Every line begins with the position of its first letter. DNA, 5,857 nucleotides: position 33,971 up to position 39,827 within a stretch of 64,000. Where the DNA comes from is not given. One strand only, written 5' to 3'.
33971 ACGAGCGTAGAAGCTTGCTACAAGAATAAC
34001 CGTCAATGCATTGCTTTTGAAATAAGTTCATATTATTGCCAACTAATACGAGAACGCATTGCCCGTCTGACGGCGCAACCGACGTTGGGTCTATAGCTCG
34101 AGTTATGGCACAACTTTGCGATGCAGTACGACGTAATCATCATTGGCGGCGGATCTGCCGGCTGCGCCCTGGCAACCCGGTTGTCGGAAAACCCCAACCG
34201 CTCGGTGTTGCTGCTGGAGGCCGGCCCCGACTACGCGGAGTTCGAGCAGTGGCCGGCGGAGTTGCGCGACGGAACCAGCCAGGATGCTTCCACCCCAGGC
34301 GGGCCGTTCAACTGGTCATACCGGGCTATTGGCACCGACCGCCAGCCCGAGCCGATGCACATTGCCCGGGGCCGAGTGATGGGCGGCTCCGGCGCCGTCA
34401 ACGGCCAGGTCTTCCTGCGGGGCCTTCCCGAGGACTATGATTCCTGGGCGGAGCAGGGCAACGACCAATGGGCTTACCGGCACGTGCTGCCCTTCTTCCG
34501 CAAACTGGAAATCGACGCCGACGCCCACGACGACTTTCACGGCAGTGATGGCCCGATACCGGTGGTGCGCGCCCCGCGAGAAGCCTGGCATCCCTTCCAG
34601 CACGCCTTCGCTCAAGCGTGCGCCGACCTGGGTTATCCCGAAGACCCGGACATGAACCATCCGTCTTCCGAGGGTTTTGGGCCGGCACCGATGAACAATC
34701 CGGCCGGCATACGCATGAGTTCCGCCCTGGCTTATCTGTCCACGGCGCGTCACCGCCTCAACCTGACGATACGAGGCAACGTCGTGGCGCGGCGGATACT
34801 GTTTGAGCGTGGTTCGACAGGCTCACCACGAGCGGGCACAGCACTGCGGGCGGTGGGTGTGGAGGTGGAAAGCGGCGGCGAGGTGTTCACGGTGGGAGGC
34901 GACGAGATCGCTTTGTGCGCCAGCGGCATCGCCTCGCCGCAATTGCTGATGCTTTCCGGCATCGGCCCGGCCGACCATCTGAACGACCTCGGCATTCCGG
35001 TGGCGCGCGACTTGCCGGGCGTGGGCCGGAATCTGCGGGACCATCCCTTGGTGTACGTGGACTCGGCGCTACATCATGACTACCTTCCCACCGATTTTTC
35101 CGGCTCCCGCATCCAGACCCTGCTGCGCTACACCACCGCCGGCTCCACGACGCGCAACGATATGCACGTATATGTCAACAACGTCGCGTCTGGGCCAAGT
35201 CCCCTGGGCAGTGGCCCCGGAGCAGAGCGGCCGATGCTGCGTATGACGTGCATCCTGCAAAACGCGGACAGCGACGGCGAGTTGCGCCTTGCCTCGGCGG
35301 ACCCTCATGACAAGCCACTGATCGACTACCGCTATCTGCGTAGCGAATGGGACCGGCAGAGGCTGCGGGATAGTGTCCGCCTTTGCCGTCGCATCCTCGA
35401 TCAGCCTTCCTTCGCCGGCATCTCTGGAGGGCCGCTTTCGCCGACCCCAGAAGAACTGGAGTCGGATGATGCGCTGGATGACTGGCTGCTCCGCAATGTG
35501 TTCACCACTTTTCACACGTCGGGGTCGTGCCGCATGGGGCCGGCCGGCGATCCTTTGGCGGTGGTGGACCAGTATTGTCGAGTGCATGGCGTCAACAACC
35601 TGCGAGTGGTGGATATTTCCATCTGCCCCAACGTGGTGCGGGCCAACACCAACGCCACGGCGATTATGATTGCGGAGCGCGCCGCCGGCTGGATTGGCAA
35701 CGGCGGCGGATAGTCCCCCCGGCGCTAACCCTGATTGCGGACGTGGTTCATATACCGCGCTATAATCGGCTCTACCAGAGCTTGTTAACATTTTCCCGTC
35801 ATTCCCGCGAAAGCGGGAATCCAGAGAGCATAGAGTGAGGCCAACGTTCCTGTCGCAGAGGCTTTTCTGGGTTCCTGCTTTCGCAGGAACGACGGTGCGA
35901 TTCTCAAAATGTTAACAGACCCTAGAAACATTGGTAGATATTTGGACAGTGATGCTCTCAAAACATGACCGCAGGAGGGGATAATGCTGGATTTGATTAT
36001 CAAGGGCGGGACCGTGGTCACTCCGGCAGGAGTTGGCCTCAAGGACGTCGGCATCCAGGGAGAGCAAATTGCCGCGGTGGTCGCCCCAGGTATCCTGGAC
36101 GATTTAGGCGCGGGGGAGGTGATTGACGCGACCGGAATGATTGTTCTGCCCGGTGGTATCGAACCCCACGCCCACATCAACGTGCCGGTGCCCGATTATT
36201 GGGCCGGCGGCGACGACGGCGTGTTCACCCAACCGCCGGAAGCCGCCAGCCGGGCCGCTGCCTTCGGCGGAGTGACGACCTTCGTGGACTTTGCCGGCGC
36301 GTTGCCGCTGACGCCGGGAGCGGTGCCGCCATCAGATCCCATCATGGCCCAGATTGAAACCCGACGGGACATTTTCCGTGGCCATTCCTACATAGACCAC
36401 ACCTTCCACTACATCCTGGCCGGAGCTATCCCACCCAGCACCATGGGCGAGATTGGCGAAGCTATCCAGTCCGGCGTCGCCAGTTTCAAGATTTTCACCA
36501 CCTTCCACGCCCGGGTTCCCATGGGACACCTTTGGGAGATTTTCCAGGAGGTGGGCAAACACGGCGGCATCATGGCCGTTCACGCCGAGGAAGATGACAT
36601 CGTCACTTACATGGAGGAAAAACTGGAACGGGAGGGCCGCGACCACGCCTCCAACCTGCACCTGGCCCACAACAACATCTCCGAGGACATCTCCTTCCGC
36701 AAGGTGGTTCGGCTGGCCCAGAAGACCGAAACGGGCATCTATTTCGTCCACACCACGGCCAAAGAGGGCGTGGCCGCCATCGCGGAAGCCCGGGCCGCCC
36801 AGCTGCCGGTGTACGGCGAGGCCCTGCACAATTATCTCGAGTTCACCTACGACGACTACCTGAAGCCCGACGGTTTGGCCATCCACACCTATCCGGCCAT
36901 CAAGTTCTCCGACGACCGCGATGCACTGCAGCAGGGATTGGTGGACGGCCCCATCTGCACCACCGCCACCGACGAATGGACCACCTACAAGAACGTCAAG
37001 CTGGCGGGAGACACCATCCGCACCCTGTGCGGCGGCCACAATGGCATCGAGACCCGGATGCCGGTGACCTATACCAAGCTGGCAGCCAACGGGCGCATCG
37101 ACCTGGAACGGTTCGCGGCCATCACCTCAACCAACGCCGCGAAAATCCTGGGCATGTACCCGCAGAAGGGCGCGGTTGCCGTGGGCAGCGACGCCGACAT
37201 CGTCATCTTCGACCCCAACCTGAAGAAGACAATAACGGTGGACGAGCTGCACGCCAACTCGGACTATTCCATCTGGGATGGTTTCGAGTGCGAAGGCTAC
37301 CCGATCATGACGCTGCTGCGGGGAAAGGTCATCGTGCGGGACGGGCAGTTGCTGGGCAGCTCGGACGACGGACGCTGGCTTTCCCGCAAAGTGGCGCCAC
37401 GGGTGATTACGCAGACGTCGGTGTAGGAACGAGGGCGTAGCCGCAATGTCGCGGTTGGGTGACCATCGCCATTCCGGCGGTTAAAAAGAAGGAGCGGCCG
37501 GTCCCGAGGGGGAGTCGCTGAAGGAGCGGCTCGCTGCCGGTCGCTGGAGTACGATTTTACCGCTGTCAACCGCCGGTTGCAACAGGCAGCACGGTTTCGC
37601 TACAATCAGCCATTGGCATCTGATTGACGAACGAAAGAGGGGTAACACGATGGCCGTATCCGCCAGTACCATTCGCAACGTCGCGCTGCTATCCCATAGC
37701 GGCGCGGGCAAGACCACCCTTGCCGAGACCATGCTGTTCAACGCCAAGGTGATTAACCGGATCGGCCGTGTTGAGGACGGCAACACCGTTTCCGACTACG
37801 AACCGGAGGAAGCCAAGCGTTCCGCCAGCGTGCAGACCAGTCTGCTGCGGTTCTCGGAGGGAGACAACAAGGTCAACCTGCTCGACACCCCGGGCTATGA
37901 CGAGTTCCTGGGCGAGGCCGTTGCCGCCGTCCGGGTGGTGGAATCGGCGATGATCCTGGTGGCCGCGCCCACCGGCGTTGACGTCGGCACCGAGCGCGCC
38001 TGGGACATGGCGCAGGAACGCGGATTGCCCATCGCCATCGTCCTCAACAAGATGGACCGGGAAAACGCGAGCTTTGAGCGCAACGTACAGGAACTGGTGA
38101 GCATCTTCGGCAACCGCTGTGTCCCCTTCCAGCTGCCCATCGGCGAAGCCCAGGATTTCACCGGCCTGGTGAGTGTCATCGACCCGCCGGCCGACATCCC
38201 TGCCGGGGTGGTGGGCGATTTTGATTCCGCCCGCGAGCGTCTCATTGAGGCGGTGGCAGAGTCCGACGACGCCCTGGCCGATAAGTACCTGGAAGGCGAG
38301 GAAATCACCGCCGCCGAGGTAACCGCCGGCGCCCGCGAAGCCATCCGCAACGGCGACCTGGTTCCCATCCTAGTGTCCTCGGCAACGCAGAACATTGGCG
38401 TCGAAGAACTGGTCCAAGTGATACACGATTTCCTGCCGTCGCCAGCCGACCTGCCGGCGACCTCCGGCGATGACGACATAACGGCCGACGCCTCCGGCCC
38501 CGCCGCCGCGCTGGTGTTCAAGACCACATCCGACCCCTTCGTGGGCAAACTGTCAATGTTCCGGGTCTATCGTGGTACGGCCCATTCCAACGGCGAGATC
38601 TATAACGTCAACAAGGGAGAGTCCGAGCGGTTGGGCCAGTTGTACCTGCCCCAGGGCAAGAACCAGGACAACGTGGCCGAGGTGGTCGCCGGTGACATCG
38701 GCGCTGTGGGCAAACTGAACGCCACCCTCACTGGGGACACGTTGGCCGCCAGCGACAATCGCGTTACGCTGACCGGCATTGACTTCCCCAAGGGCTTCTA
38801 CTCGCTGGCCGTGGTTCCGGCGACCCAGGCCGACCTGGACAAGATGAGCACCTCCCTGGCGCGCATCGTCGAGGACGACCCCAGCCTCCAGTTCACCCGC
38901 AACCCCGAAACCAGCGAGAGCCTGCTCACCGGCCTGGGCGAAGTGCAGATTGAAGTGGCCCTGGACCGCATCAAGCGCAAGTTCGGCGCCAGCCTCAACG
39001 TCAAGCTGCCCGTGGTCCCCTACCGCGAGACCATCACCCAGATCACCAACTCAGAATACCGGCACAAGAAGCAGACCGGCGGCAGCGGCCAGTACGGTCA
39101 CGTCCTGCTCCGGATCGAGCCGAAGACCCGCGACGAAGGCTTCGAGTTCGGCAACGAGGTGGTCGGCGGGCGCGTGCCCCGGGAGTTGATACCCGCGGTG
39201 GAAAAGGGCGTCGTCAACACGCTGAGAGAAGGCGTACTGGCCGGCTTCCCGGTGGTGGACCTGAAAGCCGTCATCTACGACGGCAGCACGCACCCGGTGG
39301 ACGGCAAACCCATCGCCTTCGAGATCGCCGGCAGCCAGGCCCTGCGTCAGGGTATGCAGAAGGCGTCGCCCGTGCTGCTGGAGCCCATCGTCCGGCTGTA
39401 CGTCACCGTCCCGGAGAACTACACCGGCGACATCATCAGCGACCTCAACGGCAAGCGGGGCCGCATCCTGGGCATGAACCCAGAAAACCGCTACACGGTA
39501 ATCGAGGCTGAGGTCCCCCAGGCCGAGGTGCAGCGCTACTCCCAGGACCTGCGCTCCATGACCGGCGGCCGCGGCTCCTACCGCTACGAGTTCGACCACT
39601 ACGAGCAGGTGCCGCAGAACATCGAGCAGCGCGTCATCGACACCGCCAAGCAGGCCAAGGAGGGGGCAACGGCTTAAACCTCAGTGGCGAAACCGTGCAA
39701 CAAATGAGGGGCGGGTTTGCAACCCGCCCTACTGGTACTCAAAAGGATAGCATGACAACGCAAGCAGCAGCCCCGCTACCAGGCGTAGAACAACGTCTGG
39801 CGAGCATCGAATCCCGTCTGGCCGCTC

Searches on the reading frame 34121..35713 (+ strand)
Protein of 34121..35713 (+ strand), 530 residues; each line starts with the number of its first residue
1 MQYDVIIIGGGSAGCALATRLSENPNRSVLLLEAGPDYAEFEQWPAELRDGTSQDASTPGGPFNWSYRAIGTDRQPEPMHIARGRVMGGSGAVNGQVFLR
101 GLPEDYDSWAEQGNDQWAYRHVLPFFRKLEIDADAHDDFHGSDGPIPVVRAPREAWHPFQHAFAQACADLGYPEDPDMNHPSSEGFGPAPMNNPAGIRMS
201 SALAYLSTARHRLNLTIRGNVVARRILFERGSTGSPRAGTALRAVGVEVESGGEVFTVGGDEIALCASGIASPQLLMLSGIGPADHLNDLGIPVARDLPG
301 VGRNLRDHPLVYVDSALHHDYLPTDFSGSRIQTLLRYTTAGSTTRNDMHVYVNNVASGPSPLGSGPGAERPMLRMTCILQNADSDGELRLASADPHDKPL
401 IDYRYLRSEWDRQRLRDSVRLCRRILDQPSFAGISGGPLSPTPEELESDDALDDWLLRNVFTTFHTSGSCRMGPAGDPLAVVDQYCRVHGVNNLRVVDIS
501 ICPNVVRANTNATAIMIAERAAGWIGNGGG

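Call 67: search_protein_families(library=pfam, proteins=[window:34121-35713:+], max_evalue=0.0001)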
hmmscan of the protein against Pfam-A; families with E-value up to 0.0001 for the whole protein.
window:34121-35713:+ (530 aa): 5 families
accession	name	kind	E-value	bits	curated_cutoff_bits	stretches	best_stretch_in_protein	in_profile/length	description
PF00732.25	GMC_oxred_N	-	3e-44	151.9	23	1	3-309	1-217/218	GMC oxidoreductase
PF05199.19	GMC_oxred_C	-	1.2e-37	130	24.6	1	383-518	2-139/139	GMC oxidoreductase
PF05834.18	Lycopene_cycl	-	3.5e-07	30.1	23.4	1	4-50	1-50/380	Lycopene cyclase protein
PF01266.30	DAO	-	4.1e-06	27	27.9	1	4-39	1-35/353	FAD dependent oxidoreductase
PF13450.12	NAD_binding_8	-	4.7e-05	24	21.9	0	7-37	1-30/68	NAD(P)-binding Rossmann-like domain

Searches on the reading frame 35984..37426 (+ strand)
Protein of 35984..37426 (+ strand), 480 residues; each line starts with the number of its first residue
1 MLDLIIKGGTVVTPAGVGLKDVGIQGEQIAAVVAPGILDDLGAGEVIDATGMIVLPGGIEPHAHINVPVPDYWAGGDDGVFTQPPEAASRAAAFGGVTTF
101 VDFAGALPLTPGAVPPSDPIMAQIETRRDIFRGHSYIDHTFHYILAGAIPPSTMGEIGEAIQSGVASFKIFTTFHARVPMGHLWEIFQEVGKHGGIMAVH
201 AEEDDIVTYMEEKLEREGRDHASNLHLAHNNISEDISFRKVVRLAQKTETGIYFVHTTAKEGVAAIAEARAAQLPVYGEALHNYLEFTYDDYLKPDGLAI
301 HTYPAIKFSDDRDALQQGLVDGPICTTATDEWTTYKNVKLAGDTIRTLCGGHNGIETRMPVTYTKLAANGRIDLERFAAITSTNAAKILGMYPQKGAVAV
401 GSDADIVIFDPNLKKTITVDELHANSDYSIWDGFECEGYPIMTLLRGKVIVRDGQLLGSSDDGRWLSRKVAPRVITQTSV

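Call 67: search_protein_families(library=pfam, proteins=[window:35984-37426:+], max_evalue=0.0001)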
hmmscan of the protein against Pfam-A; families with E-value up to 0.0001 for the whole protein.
window:35984-37426:+ (480 aa): 2 families
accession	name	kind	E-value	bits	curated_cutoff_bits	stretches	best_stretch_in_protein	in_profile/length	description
PF01979.26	Amidohydro_1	-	5.3e-19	69.1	25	1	185-449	139-344/345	Amidohydrolase family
PF07969.17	Amidohydro_3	-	5.9e-13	49.5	29.7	2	367-450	402-471/472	Amidohydrolase family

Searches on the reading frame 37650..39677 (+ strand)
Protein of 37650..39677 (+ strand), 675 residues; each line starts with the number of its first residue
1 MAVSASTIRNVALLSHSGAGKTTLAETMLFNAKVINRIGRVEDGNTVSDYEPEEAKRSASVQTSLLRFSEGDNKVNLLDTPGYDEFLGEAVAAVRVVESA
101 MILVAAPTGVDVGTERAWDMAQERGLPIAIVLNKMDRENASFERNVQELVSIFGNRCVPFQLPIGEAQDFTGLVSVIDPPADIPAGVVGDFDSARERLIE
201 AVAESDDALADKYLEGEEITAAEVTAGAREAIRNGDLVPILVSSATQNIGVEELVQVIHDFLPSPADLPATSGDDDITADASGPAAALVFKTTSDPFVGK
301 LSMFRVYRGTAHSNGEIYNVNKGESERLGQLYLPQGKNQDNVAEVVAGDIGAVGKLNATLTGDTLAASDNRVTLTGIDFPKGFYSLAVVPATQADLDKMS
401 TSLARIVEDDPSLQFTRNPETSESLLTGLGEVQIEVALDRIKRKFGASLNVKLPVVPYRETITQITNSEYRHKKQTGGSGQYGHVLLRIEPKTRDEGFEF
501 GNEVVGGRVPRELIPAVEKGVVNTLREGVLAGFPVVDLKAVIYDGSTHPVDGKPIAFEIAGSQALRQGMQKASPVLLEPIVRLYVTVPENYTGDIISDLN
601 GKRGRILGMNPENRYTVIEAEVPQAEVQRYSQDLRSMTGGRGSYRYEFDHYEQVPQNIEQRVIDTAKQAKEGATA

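Call 67: search_protein_families(library=pfam, proteins=[window:37650-39677:+], max_evalue=0.0001)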
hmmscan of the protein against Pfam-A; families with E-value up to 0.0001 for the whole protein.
window:37650-39677:+ (675 aa): 6 families
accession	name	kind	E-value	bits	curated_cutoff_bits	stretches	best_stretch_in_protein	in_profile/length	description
PF03764.24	EFG_IV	-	1.7e-42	144.4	24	1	454-573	1-121/121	Elongation factor G, domain IV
PF00009.33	GTP_EFTU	-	1.3e-37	129.7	26.5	1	7-264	2-188/188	Elongation factor Tu GTP binding domain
PF00679.30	EFG_C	-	9.6e-30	102.9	27.9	1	575-661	1-88/89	Elongation factor G C-terminus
PF14492.12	EFG_III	-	1.6e-23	83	27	1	379-452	1-74/75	Elongation Factor G, domain III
PF22042.2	EF-G_D2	-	1.4e-14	54.4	27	1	284-366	1-82/84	Elongation factor G domain 2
PF03144.31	GTP_EFTU_D2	-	5.4e-11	43.2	30.3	1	299-366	1-73/73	Elongation factor Tu domain 2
